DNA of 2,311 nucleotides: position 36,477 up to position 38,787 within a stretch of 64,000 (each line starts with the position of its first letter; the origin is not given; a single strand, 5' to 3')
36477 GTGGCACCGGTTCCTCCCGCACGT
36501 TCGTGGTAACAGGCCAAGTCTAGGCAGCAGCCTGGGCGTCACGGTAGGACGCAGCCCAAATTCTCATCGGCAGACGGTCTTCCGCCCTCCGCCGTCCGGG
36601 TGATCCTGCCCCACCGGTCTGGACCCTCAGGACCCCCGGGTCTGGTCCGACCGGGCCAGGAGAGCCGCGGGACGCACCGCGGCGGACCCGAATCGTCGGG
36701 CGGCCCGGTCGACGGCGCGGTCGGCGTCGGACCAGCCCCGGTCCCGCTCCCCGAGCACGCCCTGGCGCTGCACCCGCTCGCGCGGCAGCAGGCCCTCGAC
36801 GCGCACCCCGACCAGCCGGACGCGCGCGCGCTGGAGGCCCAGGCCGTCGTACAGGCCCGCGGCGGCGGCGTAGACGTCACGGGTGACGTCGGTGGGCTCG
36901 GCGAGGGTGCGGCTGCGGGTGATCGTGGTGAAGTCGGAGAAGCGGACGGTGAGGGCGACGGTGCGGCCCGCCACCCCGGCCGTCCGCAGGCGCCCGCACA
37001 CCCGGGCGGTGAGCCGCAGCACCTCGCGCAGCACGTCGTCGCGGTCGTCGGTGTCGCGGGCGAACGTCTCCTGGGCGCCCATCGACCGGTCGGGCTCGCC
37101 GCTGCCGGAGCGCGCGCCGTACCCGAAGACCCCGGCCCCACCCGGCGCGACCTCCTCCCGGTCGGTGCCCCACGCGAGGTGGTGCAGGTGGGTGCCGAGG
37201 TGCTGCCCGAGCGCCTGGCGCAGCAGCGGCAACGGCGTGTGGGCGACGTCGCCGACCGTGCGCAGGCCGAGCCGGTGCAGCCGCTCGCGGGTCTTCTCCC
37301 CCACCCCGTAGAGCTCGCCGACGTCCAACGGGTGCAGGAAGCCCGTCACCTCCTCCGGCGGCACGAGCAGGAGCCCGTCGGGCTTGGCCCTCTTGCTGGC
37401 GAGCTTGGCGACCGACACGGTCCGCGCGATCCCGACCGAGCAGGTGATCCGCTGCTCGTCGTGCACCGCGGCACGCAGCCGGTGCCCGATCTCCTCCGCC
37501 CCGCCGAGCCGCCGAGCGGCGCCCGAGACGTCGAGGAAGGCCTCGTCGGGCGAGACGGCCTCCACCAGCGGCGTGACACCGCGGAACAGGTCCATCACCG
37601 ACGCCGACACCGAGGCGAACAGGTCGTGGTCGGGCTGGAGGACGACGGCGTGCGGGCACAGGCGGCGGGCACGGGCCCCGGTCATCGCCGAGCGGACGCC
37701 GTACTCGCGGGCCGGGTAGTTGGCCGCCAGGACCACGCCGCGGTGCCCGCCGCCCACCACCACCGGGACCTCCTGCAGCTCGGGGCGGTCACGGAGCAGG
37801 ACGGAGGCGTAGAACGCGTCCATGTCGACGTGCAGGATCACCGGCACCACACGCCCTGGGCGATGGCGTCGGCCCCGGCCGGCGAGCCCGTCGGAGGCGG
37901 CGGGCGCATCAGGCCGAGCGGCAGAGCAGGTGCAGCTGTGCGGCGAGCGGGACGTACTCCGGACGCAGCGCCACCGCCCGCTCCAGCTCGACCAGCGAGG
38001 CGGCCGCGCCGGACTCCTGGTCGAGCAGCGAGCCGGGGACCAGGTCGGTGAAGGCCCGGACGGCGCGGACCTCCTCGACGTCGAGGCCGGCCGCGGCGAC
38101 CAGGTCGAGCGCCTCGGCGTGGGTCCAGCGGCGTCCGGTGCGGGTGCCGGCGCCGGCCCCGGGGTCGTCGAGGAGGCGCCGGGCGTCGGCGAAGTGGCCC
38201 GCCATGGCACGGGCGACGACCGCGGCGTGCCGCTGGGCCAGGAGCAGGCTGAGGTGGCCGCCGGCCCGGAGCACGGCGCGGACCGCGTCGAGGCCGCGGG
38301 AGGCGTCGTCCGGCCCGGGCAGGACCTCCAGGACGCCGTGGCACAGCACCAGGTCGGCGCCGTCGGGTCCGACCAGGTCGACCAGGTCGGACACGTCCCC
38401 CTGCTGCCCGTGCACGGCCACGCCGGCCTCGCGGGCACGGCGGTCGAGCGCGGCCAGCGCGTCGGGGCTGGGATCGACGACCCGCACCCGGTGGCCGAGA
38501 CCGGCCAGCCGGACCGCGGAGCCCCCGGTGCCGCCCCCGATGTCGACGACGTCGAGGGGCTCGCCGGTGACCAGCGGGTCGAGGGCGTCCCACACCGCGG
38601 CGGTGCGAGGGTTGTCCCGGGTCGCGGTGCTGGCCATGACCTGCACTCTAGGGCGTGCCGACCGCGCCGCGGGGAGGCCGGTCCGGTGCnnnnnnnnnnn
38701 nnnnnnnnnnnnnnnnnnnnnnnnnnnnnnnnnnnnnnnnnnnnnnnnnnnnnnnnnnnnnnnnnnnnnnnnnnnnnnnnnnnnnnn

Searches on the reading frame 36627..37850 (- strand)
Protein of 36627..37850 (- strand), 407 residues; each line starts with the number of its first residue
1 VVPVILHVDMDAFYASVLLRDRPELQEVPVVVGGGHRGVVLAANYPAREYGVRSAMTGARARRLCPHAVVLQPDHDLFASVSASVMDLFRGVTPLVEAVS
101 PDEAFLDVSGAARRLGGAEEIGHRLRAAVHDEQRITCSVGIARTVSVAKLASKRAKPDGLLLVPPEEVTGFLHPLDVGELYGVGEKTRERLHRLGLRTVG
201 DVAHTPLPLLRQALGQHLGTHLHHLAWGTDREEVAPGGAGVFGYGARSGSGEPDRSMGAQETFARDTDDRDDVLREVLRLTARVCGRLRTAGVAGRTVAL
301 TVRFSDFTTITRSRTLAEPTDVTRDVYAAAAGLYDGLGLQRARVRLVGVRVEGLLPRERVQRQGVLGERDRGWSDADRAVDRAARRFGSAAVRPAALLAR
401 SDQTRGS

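Call 9: search_protein_families(library=pfam, proteins=[window:36627-37850:-], max_evalue=0.01)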
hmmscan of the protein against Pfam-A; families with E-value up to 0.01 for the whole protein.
window:36627-37850:- (407 aa): 4 families
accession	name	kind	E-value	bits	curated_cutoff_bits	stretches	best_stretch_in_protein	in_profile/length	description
PF00817.25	IMS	-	8.2e-48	162.5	23.2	1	8-153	1-148/148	impB/mucB/samB family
PF11799.13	IMS_C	-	1.8e-28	99.6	20.7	1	255-362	2-107/109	impB/mucB/samB family C-terminal domain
PF21999.2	IMS_HHH_1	-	1.7e-09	38.4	27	1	180-230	3-53/53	DNA polymerase-iota, thumb domain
PF11798.14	IMS_HHH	-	2.5e-06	27.8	24.4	1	165-196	1-32/32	IMS family HHH motif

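Call 10: search_protein_families(library=ncbifam, proteins=[window:36627-37850:-], max_evalue=0.01)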
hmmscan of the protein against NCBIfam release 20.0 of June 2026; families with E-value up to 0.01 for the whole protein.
window:36627-37850:- (407 aa): 10 families
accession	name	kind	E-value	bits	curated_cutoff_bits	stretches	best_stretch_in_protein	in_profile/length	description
NF003015.0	PRK03858.1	subfamily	1.2e-108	363.8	367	1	5-403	9-391/399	DNA polymerase IV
NF002882.0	PRK03348.1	equivalog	2.1e-94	316.9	389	1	3-355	5-345/461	DNA polymerase IV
NF002677.0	PRK02406.1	equivalog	1.9e-89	300.3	256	1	5-357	8-346/357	DNA polymerase IV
NF002751.0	PRK02794.1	equivalog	2.2e-88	297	371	1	5-401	40-421/425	DNA polymerase IV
NF002848.0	PRK03103.1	subfamily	1.4e-82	277.4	381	1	4-404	5-398/410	DNA polymerase IV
NF002492.0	PRK01810.1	equivalog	7.3e-74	248.9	399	1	4-394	11-391/412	DNA polymerase IV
NF002883.0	PRK03352.1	equivalog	1.2e-67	228.6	330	1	4-353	6-341/347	DNA polymerase IV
NF010731.0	PRK14133.1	equivalog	3.1e-67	227.3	362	1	3-354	3-336/352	DNA polymerase IV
NF002292.0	PRK01216.1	equivalog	1.3e-40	139.5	339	1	4-234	2-237/351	DNA polymerase IV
NF002955.0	PRK03609.1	subfamily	7.2e-31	107.5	431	1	7-356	4-352/422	translesion error-prone DNA polymerase V subunit UmuC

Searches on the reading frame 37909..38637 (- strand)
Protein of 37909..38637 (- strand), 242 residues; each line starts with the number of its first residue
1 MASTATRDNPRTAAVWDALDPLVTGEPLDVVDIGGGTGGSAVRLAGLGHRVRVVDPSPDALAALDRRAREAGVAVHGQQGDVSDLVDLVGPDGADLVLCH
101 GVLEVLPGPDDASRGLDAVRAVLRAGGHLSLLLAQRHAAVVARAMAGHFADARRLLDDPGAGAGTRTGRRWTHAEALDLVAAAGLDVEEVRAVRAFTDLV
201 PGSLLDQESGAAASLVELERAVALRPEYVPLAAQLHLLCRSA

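Call 9: search_protein_families(library=pfam, proteins=[window:37909-38637:-], max_evalue=0.01)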
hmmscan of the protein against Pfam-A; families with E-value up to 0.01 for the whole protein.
window:37909-38637:- (242 aa): 5 families
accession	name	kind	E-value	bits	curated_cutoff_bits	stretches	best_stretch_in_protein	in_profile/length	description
PF13649.12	Methyltransf_25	-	1.9e-13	51.3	27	1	30-127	1-97/97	Methyltransferase domain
PF08242.18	Methyltransf_12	-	5e-13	50.1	30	1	31-129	1-98/98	Methyltransferase domain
PF08241.18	Methyltransf_11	-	6.7e-12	46.3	21.2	1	31-130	1-94/95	Methyltransferase domain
PF13847.12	Methyltransf_31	-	2.4e-07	31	27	1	29-141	6-119/145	Methyltransferase domain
PF13489.12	Methyltransf_23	-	3.6e-06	27.2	27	1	24-187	20-161/164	Methyltransferase domain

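Call 10: search_protein_families(library=ncbifam, proteins=[window:37909-38637:-], max_evalue=0.01)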
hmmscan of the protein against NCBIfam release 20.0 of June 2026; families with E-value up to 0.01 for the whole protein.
window:37909-38637:- (242 aa): 15 families
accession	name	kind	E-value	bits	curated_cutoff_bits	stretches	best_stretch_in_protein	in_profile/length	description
NF008264.0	PRK11036.1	equivalog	2.8e-18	66.3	366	1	7-240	22-253/261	tRNA uridine 5-oxyacetic acid(34) methyltransferase CmoM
NF043040.1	corrin_prot_MT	hypoth_equivalog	8.3e-10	38.4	180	1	28-133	43-149/216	corrinoid protein-associated methyltransferase CpaM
NF045667.1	MTase_DVU1556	equivalog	1.7e-06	27.6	155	1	29-136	25-126/213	DVU_1556 family methyltransferase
NF041820.1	daptide_MTase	equivalog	6.5e-06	25.8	175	1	23-141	33-152/243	daptide-type RiPP biosynthesis methyltransferase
NF041255.1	mycofact_MftM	equivalog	0.0002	20.8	200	1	13-105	128-216/289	mycofactocin oligosaccharide methyltransferase MftM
TIGR00537.1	hemK_rel_arch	hypoth_equivalog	0.00022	21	87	1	21-86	14-79/179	HemK2/MTQ2 family protein methyltransferase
TIGR01983.1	UbiG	equivalog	0.00027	20.3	102.95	1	28-131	51-151/228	bifunctional 2-polyprenyl-6-hydroxyphenol methylase/3-demethylubiquinol 3-O-methyltransferase UbiG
NF008405.0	PRK11207.1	equivalog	0.00045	19.7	218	1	24-106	28-108/198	tellurite resistance methyltransferase TehB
TIGR02021.1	BchM-ChlM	equivalog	0.0016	17.9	158.9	1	28-103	56-128/218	magnesium protoporphyrin IX methyltransferase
TIGR03534.1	RF_mod_PrmC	equivalog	0.003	17.1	199.1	1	18-86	80-151/253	peptide chain release factor N(5)-glutamine methyltransferase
NF041537.1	ArsM_AhpD_UU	exception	0.0031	16.4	510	1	29-131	79-180/345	arsenite methyltransferase/AhpD domain selenoprotein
TIGR01444.1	fkbM_fam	subfamily_domain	0.0037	17.7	37.7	1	30-77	2-52/143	FkbM family methyltransferase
TIGR00477.1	tehB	equivalog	0.0037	16.6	219.5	1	23-83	70-130/238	tellurite resistance methyltransferase TehB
TIGR01934.1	MenG_MenH_UbiE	subfamily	0.0054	16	158.35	0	25-86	38-101/223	ubiquinone/menaquinone biosynthesis methyltransferase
NF051855.1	GlySarMtaseBact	equivalog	0.0072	16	350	1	29-136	56-161/259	glycine/sarcosine N-methyltransferase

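Call 69: search_solved_structures(query=window:37909-38637:-, max_evalue=0.001)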
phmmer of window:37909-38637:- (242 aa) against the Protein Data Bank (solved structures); distinct sequences matched with E-value up to 0.001: 7.
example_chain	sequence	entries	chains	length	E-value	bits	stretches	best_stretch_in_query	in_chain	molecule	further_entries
8joz_A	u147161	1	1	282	2.7e-12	50.1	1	6-240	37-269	tRNA 5-carboxymethoxyuridine methyltransferase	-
4htf_A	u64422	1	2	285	4.3e-12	49.5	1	6-240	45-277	S-adenosylmethionine-dependent methyltransferase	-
9w6x_A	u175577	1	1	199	1.2e-05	28.4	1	25-152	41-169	YtkW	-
3h2b_A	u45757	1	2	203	3.1e-05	27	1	19-130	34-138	SAM-dependent methyltransferase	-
4nec_A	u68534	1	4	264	0.00016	24.8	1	30-139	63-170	Putative SAM-dependent methyltransferase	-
3sm3_A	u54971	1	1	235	0.00064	22.8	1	26-132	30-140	SAM-dependent methyltransferases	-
8gdu_A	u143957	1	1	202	0.0009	22.3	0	27-132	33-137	Methyltransferase domain-containing protein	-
